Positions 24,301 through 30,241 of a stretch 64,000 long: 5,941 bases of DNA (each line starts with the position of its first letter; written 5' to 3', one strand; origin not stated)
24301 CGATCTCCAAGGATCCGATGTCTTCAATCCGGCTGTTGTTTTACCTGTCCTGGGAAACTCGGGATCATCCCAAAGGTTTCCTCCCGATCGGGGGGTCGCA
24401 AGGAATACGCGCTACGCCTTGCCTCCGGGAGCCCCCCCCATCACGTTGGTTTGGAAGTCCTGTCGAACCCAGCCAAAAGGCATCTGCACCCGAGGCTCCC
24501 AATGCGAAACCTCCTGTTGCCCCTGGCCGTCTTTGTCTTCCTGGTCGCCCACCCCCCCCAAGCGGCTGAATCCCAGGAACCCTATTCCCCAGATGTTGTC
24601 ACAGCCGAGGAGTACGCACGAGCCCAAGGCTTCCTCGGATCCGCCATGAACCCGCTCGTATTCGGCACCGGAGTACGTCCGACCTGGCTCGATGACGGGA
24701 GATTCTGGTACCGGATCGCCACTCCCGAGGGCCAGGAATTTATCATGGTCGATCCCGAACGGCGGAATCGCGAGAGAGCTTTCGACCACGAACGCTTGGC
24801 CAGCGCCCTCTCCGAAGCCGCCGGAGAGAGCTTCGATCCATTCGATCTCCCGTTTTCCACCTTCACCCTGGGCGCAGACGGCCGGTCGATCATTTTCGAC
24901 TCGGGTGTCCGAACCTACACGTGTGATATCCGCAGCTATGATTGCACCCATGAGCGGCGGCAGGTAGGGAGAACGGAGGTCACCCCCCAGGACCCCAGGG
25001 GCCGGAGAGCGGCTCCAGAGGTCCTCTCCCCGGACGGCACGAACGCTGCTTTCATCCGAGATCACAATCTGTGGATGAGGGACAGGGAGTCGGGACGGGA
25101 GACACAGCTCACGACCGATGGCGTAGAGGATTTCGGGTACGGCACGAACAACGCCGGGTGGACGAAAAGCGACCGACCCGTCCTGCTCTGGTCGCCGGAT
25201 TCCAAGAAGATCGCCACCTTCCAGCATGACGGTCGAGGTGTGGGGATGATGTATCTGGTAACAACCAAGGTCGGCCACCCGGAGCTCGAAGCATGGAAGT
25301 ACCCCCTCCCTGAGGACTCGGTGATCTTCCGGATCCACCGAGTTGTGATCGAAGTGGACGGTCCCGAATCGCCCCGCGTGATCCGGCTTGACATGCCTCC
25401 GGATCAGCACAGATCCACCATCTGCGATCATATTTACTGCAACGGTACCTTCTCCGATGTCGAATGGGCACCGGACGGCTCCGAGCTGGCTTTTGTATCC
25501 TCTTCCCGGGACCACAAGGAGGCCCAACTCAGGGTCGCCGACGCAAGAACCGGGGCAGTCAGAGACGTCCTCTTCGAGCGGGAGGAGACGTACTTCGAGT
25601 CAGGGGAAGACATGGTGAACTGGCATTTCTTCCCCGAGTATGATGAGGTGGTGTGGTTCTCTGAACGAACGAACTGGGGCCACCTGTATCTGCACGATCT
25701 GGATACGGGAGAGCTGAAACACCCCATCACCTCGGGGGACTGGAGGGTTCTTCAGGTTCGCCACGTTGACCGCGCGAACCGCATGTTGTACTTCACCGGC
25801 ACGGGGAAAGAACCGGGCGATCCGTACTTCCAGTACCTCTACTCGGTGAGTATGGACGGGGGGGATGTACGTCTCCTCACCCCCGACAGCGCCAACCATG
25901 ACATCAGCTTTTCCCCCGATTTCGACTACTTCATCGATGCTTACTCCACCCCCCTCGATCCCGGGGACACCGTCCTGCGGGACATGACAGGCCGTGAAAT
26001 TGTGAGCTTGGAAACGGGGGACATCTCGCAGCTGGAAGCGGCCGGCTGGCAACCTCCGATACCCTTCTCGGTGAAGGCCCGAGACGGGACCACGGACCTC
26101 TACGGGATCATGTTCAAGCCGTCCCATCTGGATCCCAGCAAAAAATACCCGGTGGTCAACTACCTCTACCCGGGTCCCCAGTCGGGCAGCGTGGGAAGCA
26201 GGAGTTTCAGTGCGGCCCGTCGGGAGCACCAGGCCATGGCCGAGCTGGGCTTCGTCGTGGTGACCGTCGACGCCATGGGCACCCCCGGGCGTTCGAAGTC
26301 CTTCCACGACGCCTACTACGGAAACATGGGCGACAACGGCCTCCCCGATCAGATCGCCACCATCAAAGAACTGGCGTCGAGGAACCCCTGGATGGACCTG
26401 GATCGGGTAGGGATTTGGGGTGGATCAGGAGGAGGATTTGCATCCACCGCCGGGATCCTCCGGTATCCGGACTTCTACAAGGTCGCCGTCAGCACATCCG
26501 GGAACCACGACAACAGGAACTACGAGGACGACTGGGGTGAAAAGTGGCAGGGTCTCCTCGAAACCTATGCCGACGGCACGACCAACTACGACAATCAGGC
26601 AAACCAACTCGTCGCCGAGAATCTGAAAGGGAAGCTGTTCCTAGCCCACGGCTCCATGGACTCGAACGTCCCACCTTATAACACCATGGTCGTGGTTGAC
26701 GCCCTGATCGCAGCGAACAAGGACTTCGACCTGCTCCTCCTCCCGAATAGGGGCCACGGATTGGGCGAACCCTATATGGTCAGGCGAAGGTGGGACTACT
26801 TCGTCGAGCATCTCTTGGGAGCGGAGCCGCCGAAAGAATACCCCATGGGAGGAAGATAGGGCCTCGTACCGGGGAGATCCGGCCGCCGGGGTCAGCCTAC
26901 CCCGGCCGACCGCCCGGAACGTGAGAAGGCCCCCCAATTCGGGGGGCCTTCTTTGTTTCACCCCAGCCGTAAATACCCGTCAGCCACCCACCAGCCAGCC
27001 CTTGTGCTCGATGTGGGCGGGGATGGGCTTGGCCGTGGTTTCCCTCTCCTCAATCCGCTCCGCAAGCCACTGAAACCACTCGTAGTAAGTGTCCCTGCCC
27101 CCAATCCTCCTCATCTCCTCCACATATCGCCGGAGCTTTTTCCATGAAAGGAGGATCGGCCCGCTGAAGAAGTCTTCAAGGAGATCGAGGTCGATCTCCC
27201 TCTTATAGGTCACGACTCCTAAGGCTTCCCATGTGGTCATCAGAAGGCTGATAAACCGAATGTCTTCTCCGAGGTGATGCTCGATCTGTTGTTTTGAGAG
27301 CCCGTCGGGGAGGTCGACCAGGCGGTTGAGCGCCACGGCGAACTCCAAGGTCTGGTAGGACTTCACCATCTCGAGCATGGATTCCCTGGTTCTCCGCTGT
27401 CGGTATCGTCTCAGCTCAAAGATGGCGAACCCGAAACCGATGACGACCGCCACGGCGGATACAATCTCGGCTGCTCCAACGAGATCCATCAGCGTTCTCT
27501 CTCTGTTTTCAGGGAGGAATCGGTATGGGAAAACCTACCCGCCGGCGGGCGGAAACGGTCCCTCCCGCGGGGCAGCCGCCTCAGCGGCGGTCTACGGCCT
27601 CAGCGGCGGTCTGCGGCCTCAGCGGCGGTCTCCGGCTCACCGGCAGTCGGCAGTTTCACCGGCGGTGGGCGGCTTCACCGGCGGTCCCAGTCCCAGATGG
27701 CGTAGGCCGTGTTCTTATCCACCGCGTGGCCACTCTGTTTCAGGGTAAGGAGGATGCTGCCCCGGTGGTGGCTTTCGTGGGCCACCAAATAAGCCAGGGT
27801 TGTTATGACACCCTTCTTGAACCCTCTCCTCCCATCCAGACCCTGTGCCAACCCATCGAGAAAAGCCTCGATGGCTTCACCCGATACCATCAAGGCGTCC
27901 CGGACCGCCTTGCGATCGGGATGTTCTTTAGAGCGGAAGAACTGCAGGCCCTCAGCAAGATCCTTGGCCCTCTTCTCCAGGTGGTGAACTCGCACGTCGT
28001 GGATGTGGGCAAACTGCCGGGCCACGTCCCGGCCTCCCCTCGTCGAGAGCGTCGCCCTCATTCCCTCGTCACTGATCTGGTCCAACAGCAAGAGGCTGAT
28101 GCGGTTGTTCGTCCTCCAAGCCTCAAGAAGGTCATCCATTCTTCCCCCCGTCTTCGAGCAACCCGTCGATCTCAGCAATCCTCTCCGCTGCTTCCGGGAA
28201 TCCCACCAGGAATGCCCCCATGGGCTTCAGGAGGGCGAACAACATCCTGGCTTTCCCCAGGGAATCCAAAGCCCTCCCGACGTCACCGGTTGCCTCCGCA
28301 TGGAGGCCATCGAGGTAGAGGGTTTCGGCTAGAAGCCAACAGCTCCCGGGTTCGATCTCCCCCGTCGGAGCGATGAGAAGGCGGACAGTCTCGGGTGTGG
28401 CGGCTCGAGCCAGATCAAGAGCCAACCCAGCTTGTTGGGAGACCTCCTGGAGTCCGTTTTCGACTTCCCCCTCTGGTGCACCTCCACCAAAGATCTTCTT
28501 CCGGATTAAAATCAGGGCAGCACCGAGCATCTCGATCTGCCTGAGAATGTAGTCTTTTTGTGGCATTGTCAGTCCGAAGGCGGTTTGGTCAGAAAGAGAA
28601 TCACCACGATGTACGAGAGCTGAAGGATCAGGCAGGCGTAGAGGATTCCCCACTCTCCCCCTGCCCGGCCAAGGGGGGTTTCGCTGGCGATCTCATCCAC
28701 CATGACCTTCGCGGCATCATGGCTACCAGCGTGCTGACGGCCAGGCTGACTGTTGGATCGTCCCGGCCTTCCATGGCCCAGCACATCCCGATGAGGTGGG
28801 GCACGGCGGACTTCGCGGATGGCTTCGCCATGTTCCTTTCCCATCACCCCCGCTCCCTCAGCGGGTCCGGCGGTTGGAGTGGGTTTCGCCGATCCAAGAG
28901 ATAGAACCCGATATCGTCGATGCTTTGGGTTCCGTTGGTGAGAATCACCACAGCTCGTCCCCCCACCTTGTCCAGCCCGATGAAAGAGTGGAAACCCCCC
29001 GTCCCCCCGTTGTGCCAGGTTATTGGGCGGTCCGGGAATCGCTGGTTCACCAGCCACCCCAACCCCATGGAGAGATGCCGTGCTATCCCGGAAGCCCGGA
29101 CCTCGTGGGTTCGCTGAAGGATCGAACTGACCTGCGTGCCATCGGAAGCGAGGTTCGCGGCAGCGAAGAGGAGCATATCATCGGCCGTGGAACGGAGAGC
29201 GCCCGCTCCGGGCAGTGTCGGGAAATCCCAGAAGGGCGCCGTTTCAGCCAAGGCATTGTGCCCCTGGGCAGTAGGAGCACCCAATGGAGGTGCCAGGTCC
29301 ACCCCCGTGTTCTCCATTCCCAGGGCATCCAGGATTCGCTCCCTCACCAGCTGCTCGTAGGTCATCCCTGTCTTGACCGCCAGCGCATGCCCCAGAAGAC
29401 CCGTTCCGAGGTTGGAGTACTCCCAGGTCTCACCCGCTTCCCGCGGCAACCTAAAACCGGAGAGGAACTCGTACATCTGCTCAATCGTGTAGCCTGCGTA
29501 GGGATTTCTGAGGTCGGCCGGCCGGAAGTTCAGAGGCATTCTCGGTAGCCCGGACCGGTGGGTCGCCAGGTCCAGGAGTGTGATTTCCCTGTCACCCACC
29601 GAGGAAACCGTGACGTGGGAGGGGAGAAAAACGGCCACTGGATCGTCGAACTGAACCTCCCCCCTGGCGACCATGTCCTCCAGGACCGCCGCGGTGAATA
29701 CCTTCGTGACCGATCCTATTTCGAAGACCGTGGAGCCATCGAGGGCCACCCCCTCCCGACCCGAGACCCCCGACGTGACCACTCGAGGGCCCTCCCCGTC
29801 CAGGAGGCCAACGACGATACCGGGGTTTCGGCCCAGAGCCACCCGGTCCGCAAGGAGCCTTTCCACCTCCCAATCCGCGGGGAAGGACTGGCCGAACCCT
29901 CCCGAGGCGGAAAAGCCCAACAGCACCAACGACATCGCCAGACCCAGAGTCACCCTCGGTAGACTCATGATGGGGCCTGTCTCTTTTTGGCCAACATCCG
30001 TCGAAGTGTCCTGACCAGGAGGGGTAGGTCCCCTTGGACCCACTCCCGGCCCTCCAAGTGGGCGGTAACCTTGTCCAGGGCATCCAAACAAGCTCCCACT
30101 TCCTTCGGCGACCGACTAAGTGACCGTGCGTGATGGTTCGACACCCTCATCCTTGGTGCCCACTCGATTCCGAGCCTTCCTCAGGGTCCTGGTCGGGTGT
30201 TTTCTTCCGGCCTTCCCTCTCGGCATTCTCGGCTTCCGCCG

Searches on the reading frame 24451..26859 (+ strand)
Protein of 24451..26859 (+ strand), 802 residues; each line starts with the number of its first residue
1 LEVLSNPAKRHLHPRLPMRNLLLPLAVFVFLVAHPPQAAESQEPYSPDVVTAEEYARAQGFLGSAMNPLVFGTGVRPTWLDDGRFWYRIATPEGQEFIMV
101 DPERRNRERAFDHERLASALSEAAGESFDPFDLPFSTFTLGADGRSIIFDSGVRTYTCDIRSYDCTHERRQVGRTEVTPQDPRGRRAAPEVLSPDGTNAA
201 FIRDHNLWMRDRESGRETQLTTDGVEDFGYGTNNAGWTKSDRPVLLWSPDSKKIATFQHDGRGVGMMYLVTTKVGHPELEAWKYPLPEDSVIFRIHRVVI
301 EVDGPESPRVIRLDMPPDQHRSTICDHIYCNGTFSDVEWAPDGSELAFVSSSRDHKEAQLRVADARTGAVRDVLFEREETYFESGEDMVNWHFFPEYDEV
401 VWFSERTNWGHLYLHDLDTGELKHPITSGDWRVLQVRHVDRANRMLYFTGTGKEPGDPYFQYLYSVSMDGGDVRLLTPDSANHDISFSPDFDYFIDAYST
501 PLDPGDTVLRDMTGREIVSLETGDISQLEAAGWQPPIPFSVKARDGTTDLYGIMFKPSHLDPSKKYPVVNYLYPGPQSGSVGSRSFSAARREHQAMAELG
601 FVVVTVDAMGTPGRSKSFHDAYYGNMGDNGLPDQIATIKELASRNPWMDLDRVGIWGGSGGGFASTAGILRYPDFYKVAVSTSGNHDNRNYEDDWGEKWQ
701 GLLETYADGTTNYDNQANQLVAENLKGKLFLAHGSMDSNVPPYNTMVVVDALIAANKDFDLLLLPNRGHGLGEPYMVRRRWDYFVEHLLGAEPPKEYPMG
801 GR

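Call 25: search_protein_families(library=pfam, proteins=[window:24451-26859:+], max_evalue=0.00001)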
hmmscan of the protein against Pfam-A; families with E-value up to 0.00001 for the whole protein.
window:24451-26859:+ (802 aa): 2 families
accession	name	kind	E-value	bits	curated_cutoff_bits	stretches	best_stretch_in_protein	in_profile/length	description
PF00930.27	DPPIV_N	-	1.4e-58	198.8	22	1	171-504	29-353/354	Dipeptidyl peptidase IV (DPP IV) N-terminal region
PF00326.27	Peptidase_S9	-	2.2e-43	148.7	22.6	1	591-788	5-210/213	Prolyl oligopeptidase family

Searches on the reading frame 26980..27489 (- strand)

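Call 25: search_protein_families(library=pfam, proteins=[window:26980-27489:-], max_evalue=0.00001)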
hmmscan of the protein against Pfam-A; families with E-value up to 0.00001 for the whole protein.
window:26980-27489:- (169 aa): 1 family
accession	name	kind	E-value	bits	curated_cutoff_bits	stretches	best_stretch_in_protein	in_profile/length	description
PF15956.11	DUF4760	-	2.3e-15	57.4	25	1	13-145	2-140/141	Domain of unknown function (DUF4760)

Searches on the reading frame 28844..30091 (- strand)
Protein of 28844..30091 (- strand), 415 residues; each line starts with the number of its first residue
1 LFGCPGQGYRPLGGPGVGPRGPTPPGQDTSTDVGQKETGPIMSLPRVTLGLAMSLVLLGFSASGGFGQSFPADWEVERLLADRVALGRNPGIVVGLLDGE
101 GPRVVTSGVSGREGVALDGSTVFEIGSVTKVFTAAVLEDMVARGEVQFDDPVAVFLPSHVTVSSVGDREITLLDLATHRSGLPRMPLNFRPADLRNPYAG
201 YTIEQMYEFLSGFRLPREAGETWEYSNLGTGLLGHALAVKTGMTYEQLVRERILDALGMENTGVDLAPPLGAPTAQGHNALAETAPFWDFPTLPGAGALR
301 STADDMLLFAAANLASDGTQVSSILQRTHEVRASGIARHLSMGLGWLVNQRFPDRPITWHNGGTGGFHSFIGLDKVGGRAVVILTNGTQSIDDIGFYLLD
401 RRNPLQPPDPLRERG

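Call 25: search_protein_families(library=pfam, proteins=[window:28844-30091:-], max_evalue=0.00001)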
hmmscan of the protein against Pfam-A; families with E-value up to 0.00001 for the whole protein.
window:28844-30091:- (415 aa): 1 family
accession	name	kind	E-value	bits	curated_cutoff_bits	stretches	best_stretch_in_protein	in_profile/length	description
PF00144.29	Beta-lactamase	-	6.2e-59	200.2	27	1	76-391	1-314/329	Beta-lactamase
